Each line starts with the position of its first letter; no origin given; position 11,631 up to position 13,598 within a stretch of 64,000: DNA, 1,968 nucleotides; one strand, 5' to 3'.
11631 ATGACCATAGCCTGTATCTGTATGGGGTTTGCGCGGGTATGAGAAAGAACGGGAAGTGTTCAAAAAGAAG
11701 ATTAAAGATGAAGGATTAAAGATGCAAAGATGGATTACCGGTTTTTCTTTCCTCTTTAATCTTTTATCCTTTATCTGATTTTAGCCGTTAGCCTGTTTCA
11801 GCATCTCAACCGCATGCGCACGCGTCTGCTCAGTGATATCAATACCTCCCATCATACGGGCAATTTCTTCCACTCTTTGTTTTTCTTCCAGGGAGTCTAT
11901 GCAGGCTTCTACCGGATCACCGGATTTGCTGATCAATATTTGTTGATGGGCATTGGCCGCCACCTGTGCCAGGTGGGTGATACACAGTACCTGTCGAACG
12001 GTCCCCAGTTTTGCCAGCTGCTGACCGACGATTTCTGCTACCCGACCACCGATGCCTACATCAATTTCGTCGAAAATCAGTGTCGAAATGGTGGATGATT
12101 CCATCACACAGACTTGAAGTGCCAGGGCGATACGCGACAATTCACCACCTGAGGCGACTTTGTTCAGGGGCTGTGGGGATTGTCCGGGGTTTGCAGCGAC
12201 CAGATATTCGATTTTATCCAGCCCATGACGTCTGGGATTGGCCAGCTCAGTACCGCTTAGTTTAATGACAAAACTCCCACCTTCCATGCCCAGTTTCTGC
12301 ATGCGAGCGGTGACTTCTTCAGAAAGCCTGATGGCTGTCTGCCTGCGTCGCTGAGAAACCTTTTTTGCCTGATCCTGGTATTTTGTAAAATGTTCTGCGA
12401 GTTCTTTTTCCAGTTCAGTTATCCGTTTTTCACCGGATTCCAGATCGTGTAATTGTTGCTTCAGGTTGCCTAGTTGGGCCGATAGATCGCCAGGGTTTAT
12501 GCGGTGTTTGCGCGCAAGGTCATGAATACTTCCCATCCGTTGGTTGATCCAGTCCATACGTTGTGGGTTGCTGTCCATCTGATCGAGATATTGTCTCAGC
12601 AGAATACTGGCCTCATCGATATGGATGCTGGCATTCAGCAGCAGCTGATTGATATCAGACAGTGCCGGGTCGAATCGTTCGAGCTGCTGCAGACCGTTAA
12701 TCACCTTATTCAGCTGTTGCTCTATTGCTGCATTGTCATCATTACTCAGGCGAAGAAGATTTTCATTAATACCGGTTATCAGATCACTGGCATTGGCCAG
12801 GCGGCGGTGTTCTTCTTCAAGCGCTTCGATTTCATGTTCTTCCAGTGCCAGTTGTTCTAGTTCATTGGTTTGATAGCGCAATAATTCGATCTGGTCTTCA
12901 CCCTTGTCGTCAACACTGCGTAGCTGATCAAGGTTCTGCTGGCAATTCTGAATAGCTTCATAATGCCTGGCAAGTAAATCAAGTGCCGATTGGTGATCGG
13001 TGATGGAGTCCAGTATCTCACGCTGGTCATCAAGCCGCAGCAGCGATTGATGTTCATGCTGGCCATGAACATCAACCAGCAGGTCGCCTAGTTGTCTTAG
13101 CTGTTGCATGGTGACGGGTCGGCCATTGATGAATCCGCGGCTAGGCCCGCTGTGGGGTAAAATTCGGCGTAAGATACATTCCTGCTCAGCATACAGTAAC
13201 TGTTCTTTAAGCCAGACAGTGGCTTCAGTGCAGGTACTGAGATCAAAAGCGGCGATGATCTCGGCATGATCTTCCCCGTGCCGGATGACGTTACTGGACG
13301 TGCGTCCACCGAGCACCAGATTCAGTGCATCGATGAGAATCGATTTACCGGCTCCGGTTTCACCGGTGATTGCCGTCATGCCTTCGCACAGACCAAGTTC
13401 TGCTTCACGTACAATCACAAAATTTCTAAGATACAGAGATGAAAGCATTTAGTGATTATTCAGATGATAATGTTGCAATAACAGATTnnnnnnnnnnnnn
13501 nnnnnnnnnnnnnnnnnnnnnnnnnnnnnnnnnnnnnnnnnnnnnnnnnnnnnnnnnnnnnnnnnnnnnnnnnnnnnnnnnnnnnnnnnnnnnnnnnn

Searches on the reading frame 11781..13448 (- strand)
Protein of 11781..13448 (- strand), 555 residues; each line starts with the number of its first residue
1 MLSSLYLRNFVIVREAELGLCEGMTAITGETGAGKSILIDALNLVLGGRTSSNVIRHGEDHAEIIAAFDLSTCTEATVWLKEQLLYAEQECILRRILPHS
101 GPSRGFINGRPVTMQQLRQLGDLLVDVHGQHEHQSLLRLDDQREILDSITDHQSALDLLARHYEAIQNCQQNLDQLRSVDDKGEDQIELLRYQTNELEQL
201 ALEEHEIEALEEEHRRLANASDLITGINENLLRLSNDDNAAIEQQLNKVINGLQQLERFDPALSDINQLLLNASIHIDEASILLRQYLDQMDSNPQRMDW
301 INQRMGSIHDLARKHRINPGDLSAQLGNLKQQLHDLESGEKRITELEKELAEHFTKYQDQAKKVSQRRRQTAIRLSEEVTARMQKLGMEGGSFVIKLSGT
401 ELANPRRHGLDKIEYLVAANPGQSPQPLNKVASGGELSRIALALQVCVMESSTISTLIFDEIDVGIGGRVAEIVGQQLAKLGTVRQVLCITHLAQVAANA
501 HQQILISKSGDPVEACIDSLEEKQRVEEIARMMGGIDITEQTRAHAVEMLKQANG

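Call 77: find_homologous_proteins(query=window:11781-13448:-, max_evalue=1e-50)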
Query window:11781-13448:- (555 aa): 7999 proteins with E <= 1e-50 among 8000 candidates; the best 120 are listed.
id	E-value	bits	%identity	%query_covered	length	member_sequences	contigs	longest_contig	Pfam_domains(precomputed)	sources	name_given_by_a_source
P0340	0.0e+0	1162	97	100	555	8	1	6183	PF13175.13,PF13476.13,PF13555.13,PF02463.26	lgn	-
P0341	0.0e+0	1056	88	100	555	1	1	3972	PF13175.13,PF13476.13,PF02463.26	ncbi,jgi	-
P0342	0.0e+0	1036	87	100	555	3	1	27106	PF13175.13,PF13476.13,PF13555.13,PF02463.26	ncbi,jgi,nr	ncbi:MAG: DNA repair protein RecN [Gammaproteobacteria bacterium]|nr:DNA repair protein RecN [Gammap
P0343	0.0e+0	1032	88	99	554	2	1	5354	PF13175.13,PF13476.13,PF13555.13,PF02463.26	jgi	-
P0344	0.0e+0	1013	86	100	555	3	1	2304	PF13175.13,PF13476.13,PF13555.13,PF02463.26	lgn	-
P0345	4.4e-295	997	85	100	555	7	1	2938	PF13175.13,PF13476.13,PF13555.13,PF02463.26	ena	-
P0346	1.6e-294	995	85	100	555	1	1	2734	PF13175.13,PF13476.13,PF13555.13,PF02463.26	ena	-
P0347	4.4e-286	968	83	100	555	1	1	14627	PF13175.13,PF13476.13,PF13555.13,PF02463.26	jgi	jgi:DNA repair protein RecN (Recombination protein N)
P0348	6.6e-285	964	81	100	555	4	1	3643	PF13175.13,PF13476.13,PF13555.13,PF02463.26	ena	-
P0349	9.2e-283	957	83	100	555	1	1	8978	PF13476.13,PF13555.13,PF02463.26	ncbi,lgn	-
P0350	1.1e-281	953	82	99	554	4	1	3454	PF13175.13,PF13476.13,PF13555.13,PF02463.26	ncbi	-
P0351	2.7e-275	932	79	100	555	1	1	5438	PF13175.13,PF13476.13,PF13555.13,PF02463.26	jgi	-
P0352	6.4e-275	931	79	100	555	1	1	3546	PF13175.13,PF13476.13,PF13555.13,PF02463.26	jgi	-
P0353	9.3e-275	930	79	100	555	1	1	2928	PF13175.13,PF13476.13,PF13555.13,PF02463.26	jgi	-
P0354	1.6e-274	930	79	100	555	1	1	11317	PF13175.13,PF13476.13,PF13555.13,PF02463.26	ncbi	-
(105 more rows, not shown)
